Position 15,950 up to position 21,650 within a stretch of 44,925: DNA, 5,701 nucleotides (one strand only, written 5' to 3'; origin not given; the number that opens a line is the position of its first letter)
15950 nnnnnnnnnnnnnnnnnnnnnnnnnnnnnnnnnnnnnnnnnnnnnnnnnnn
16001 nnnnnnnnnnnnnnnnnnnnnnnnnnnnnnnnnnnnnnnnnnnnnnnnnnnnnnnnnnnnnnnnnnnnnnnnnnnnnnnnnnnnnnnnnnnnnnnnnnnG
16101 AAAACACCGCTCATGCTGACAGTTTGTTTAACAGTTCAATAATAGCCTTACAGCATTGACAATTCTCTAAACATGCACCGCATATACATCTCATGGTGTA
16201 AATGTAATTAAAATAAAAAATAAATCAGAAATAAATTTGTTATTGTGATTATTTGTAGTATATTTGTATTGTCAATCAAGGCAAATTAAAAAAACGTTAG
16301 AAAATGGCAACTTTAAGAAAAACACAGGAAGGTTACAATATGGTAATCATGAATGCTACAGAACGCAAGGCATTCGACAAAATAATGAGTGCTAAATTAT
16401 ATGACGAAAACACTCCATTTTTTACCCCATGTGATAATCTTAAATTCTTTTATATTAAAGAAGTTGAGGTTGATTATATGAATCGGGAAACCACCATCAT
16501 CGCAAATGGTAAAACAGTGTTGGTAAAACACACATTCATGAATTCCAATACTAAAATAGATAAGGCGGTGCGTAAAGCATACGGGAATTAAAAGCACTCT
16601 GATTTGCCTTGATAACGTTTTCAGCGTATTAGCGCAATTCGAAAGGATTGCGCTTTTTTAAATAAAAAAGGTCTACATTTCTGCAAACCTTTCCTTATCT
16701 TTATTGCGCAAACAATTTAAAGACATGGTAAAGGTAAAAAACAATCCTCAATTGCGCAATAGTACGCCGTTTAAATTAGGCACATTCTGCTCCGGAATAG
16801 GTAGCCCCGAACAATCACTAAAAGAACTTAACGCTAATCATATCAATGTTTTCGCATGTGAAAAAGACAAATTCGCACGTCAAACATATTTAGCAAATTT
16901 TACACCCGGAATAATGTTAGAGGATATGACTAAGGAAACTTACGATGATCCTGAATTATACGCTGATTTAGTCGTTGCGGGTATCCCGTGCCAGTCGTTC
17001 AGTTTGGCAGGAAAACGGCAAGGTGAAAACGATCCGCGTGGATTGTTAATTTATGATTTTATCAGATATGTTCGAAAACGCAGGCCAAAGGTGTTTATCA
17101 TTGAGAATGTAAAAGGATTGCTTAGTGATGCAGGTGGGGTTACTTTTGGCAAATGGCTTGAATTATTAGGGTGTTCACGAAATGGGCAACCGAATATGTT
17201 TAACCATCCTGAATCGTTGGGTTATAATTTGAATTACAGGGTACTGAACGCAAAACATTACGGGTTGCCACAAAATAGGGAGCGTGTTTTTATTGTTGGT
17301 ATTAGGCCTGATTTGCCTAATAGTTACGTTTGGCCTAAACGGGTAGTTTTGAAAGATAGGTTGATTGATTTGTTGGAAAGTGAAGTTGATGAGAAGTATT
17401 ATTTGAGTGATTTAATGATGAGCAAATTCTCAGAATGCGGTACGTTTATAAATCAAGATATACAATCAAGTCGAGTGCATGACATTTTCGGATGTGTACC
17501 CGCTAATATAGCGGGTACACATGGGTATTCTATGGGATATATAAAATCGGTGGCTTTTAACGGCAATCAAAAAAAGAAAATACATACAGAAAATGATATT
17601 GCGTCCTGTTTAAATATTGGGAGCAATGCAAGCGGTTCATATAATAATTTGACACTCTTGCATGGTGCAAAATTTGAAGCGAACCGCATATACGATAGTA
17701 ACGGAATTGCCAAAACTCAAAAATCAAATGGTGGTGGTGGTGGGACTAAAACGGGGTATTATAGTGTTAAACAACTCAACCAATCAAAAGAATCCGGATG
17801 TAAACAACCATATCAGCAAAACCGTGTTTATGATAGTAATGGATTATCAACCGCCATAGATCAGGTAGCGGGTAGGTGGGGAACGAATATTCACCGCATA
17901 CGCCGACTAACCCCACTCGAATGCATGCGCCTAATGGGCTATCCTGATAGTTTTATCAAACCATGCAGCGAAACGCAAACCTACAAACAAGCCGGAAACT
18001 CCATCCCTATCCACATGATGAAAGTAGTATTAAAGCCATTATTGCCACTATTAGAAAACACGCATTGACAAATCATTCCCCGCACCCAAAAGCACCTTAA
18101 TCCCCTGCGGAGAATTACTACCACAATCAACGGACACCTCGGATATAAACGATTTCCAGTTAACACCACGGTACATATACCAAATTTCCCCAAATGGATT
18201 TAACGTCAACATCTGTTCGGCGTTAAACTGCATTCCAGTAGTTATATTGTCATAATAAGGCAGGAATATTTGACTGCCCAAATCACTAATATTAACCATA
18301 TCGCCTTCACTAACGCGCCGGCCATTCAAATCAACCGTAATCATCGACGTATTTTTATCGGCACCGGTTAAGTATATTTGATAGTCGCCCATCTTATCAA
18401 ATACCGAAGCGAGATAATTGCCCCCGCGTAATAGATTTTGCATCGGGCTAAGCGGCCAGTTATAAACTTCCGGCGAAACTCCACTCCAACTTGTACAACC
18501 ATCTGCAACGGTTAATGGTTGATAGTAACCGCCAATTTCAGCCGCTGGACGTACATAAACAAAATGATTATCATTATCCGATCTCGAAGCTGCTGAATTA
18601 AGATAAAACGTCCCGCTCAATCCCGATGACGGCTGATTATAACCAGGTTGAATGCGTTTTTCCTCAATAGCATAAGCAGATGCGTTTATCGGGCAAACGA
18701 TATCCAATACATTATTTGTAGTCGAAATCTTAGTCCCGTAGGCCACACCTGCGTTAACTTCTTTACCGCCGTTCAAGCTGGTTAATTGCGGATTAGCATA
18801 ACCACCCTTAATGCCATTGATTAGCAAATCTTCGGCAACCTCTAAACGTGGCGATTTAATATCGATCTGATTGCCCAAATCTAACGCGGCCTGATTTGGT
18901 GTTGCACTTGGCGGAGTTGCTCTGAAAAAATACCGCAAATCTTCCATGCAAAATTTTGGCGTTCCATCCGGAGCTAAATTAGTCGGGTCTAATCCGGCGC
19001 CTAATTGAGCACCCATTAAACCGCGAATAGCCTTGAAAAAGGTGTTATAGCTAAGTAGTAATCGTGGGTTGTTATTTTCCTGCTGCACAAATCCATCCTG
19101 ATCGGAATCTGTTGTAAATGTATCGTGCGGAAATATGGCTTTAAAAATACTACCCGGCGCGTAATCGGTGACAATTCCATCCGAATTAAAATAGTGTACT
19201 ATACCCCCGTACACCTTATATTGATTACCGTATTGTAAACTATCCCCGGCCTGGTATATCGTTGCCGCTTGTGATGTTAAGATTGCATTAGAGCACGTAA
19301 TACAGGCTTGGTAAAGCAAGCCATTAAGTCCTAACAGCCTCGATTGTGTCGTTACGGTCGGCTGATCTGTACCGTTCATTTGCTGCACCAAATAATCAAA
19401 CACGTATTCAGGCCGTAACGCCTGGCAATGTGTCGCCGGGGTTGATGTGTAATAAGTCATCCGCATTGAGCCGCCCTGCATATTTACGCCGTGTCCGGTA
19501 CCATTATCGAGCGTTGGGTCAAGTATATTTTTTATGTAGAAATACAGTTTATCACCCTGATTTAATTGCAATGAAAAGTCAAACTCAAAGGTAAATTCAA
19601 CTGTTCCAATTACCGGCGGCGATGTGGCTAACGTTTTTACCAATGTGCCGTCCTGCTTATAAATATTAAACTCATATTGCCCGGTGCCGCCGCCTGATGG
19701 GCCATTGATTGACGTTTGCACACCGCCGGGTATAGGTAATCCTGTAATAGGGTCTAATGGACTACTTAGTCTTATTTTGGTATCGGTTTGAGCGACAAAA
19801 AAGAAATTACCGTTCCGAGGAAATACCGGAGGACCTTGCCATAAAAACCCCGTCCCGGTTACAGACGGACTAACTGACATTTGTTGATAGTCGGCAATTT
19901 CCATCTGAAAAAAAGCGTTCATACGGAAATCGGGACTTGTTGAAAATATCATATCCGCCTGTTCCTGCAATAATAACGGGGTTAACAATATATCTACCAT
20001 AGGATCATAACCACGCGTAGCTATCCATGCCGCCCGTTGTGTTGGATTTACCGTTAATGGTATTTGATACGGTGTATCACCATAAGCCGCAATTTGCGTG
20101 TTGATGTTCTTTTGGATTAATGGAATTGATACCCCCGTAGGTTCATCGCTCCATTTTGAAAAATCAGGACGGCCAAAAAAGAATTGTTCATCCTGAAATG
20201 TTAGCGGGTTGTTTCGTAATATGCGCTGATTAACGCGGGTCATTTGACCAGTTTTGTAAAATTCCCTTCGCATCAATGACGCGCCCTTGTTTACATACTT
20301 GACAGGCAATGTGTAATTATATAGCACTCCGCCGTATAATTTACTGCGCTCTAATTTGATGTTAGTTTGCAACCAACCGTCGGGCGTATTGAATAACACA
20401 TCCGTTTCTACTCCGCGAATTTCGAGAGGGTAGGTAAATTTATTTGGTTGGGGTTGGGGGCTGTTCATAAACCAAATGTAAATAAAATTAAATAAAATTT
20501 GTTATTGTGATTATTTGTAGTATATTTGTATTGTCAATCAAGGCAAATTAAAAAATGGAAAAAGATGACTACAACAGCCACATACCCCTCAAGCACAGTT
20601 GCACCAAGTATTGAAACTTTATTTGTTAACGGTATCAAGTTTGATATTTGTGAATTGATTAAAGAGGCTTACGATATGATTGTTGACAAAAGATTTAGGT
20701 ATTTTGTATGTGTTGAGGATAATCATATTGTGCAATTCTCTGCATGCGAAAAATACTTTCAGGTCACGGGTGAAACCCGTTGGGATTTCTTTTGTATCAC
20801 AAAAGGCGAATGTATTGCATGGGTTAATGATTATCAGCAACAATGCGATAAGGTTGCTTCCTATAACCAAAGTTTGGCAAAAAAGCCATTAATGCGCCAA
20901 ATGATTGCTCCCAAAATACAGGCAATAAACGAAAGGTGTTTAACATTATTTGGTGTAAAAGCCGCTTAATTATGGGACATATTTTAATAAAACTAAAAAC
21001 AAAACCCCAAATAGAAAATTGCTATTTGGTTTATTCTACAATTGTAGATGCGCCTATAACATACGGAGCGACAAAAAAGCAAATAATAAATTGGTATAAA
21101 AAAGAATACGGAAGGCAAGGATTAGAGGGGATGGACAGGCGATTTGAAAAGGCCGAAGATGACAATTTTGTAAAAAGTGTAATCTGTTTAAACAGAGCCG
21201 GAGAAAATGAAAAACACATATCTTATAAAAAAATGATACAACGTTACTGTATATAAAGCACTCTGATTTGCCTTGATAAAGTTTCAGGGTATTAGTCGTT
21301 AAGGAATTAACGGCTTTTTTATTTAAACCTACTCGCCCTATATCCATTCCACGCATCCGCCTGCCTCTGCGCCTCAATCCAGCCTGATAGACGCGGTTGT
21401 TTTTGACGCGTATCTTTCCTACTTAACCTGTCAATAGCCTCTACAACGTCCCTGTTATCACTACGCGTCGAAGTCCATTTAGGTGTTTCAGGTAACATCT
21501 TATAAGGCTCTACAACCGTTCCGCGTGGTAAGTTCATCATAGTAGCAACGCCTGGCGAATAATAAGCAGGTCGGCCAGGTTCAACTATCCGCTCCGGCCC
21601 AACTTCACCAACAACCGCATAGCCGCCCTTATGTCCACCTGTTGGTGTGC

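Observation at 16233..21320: Two cassettes with unrelated cargo share identical 5' and 3' boundary blocks that are complementary to each other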

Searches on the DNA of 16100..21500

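Call 22: search_rna_families(source=window, start=16100, end=21500, threshold=evalue, max_evalue=5)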
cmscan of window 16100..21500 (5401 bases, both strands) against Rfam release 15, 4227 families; matches with E-value up to 5: 2.
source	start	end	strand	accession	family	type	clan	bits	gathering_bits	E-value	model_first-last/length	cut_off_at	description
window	18348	18425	+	RF00664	mir-223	Gene; miRNA;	-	17.5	57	1.4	1-106/106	no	mir-223 microRNA precursor family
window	17385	17437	+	RF01125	sR4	Gene; snRNA; snoRNA; CD-box;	-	17.4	50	1.5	1-56/56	no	Small nucleolar RNA sR4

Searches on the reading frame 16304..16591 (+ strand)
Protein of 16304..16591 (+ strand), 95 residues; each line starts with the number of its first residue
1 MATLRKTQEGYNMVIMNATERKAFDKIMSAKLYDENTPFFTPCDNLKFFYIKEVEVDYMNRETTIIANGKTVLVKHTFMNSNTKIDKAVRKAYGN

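Call 10: search_protein_families(library=pfam, proteins=[window:16304-16591:+], max_evalue=0.01)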
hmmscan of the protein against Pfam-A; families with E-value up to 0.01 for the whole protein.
window:16304-16591:+ (95 aa): 0 families

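Call 11: search_protein_families(library=phrogs, proteins=[window:16304-16591:+], max_evalue=0.01)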
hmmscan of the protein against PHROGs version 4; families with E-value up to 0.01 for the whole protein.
window:16304-16591:+ (95 aa): 1 family
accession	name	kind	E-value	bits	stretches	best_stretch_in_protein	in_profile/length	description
phrog_6127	-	unknown function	0.0063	17.3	0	16-30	1-15/37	-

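Call 31: find_homologous_proteins(query=window:16304-16591:+)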
Query window:16304-16591:+ (95 aa): 5 proteins with E <= 0.001 among 5 candidates.
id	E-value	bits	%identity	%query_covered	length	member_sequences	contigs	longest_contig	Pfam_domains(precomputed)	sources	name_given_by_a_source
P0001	3.8e-52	192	95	99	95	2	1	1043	-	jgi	jgi:hypothetical protein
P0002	8.4e-43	162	81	99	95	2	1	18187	-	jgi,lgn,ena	-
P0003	1.9e-39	151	73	99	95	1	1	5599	-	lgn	-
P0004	1.6e-37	145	72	99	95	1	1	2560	-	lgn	-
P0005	1.6e-36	142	71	98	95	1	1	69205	-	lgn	-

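Call 33: find_encoding_contigs(protein=P0005, flank=10000, max_places=3)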
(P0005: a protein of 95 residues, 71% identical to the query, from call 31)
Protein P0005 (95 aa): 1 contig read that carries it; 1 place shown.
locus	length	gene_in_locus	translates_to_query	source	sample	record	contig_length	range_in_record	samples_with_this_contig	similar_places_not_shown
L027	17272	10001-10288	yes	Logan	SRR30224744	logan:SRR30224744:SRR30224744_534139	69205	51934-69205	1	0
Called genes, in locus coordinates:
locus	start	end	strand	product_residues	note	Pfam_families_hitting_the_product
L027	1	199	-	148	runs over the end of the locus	-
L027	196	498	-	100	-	-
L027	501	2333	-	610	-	PF13155:Toprim_2, PF13662:Toprim_4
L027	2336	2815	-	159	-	-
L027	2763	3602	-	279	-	-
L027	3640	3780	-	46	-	-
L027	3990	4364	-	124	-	-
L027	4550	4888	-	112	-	PF14216:DUF4326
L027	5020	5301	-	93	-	-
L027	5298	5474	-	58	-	-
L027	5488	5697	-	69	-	-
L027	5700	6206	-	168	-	PF05772:NinB (weak)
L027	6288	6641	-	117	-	-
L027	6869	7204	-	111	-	-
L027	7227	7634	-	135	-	-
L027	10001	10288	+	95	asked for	-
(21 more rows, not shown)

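Call 34: find_encoding_contigs(protein=P0002, flank=10000, max_places=3)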
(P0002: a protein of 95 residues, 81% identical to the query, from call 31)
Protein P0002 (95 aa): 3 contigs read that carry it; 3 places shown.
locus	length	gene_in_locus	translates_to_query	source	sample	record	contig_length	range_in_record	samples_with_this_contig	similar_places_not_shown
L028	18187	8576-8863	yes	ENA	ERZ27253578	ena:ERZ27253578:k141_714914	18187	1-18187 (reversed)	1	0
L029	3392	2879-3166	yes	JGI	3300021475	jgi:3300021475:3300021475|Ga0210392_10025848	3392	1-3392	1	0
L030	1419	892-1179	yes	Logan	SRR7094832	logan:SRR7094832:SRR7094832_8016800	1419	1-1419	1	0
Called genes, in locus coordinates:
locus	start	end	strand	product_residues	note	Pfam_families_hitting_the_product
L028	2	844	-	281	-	?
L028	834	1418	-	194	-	-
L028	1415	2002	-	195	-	-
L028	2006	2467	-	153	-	-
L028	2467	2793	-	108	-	-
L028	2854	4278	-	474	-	-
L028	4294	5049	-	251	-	PF04586:Peptidase_S78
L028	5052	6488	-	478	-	PF04860:Phage_portal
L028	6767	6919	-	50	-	-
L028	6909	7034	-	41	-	-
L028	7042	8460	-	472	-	PF03237:Terminase_6N, PF22530:Terminase-T7_RNaseH-like (weak)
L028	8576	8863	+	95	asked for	-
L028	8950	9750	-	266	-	-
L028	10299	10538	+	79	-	-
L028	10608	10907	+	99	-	-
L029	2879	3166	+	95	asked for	-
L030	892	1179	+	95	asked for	-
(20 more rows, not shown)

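Call 38: find_encoding_contigs(protein=P0003, flank=3000, max_places=2)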
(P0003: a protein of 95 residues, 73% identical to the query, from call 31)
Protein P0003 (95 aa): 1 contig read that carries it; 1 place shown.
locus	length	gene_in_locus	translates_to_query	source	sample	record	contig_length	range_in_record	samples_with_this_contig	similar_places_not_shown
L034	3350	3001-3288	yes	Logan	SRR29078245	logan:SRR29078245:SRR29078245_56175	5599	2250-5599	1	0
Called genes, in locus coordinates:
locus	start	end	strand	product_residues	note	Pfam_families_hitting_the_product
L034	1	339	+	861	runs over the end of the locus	?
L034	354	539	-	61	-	-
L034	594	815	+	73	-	-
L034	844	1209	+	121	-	-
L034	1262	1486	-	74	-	-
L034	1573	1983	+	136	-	-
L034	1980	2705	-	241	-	PF02586:SRAP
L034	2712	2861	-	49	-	-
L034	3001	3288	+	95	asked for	-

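Call 39: find_encoding_contigs(protein=P0004, flank=3000, max_places=2)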
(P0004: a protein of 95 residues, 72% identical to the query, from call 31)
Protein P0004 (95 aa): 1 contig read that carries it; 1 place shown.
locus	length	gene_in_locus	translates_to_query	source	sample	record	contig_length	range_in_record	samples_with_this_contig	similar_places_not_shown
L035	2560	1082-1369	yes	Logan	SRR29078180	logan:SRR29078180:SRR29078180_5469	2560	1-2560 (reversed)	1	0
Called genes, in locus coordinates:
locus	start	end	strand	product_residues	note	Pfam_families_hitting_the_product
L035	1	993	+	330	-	?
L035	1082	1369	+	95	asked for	-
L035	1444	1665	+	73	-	-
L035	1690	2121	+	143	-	-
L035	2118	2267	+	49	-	-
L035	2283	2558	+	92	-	?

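Call 40: find_encoding_contigs(protein=P0001, flank=3000, max_places=2)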
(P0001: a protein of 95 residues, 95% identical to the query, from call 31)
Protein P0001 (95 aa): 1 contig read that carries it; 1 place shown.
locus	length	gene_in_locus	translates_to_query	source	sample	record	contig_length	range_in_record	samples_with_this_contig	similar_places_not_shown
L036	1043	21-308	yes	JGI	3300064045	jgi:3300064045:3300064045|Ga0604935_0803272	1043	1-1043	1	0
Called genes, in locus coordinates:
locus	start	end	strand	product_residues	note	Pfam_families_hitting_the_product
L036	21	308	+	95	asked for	-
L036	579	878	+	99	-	-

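Call 74: predict_structure(alignment_id=A3)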
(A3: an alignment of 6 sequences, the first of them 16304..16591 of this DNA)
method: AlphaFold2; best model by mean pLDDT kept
length: 95 residues; sequences in the alignment: 6
mean_pLDDT: 52.0   pTM: 0.42
mean pLDDT of the five models: 52.0, 45.9, 43.0, 39.3, 36.4
residues with pLDDT >= 90: 0; 70-90: 4; 50-70: 44; < 50: 47
segments of 3 or more residues with pLDDT < 50: 1-18, 24-48
pLDDT, mean of each block of 10 residues (from residue 1): 35 43 46 39 44 60 64 69 65 59
secondary structure, 60 per line:
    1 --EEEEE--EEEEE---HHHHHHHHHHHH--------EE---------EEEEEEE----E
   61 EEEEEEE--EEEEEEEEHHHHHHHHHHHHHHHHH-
elements in order: E3-7 E10-14 H18-29 E49-55 E60-67 E70-77 H78-94

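Call 96: search_protein_families(library=ncbifam, proteins=[window:16304-16591:+], max_evalue=0.01)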
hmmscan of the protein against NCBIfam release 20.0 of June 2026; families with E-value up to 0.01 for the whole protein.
window:16304-16591:+ (95 aa): 0 families

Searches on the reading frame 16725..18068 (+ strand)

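Call 10: search_protein_families(library=pfam, proteins=[window:16725-18068:+], max_evalue=0.01)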
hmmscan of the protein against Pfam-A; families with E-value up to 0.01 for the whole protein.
window:16725-18068:+ (447 aa): 1 family
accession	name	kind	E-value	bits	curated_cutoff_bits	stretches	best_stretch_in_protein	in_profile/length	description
PF00145.23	DNA_methylase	-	1.5e-65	222.2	22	1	20-437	5-320/324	C-5 cytosine-specific DNA methylase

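Call 11: search_protein_families(library=phrogs, proteins=[window:16725-18068:+], max_evalue=0.01)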
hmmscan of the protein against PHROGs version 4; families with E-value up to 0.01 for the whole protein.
window:16725-18068:+ (447 aa): 12 families
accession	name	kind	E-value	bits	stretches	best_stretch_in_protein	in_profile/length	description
phrog_116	-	other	3.3e-78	264.8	1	5-444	197-494/779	DNA methyltransferase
phrog_363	-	other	2.4e-40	139.7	1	12-207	50-228/327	DNA methyltransferase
phrog_17284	-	unknown function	9e-18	65.4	1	278-440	58-211/245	-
phrog_16528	-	other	6.6e-15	56.3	1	349-440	165-218/236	DNA methyltransferase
phrog_16427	-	other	4e-14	53.9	1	326-442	54-171/235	DNA methyltransferase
phrog_864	-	DNA, RNA and nucleotide metabolism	1.8e-13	50.9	1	73-435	696-1047/1064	DNA primase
phrog_26324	-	other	2.1e-12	48.5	1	290-440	41-204/210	DNA methyltransferase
phrog_8411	-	unknown function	2.5e-11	44.7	1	372-426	148-206/206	-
phrog_13621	-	unknown function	1e-07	32.8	1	374-436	35-105/121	-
phrog_5999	-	other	1.6e-06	29.1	1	37-101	22-90/109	DNA methyltransferase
phrog_36001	-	unknown function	3.1e-06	26.7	1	108-201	490-569/715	-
phrog_29583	-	other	3.2e-05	23.9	1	80-192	79-188/468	DNA methyltransferase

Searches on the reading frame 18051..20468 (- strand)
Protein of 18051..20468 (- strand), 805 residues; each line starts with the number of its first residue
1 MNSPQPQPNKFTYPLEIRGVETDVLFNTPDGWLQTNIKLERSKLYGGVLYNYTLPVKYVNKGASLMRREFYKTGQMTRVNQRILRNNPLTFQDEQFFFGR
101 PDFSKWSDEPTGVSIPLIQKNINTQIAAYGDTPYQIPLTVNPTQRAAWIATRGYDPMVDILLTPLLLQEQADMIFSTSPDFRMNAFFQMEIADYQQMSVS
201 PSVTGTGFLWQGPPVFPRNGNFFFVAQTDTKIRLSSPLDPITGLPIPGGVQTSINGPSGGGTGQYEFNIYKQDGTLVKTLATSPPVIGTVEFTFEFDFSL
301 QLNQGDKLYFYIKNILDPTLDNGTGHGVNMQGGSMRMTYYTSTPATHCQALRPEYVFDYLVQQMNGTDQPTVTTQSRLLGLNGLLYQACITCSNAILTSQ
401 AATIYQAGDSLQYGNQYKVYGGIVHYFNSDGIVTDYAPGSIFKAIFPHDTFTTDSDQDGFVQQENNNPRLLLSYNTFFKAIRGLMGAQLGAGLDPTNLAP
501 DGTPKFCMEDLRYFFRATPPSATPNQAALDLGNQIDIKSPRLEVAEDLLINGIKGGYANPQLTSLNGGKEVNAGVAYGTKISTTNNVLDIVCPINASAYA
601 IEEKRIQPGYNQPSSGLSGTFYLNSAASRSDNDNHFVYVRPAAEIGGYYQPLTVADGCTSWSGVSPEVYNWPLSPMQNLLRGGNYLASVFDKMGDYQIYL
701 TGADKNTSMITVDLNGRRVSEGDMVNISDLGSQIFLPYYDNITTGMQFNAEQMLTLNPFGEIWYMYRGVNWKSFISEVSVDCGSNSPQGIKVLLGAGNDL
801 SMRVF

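Call 10: search_protein_families(library=pfam, proteins=[window:18051-20468:-], max_evalue=0.01)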
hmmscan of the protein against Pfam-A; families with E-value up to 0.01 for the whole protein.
window:18051-20468:- (805 aa): 0 families

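Call 11: search_protein_families(library=phrogs, proteins=[window:18051-20468:-], max_evalue=0.01)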
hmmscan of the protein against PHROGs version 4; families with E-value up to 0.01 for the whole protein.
window:18051-20468:- (805 aa): 2 families
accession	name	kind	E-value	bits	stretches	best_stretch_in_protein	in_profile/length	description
phrog_15220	-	head and packaging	8.4e-18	65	1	525-754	490-708/759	virion structural protein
phrog_22157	-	unknown function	7.2e-07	29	1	541-651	406-518/635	-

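Call 51: find_related_loci(query=window:18051-20468:-, collection=viral_contigs, flank=8000)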
Query window:18051-20468:- (805 aa) in viral_contigs; peptide patterns used: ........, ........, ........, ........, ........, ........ (x = any residue, [..] = any of these).
8 stretches matched a pattern; 1 encode a relative of the query (tblastn E <= 1e-3); 1 distinct loci.
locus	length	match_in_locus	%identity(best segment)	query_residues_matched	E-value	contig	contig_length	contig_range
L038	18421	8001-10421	79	1-805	0e+0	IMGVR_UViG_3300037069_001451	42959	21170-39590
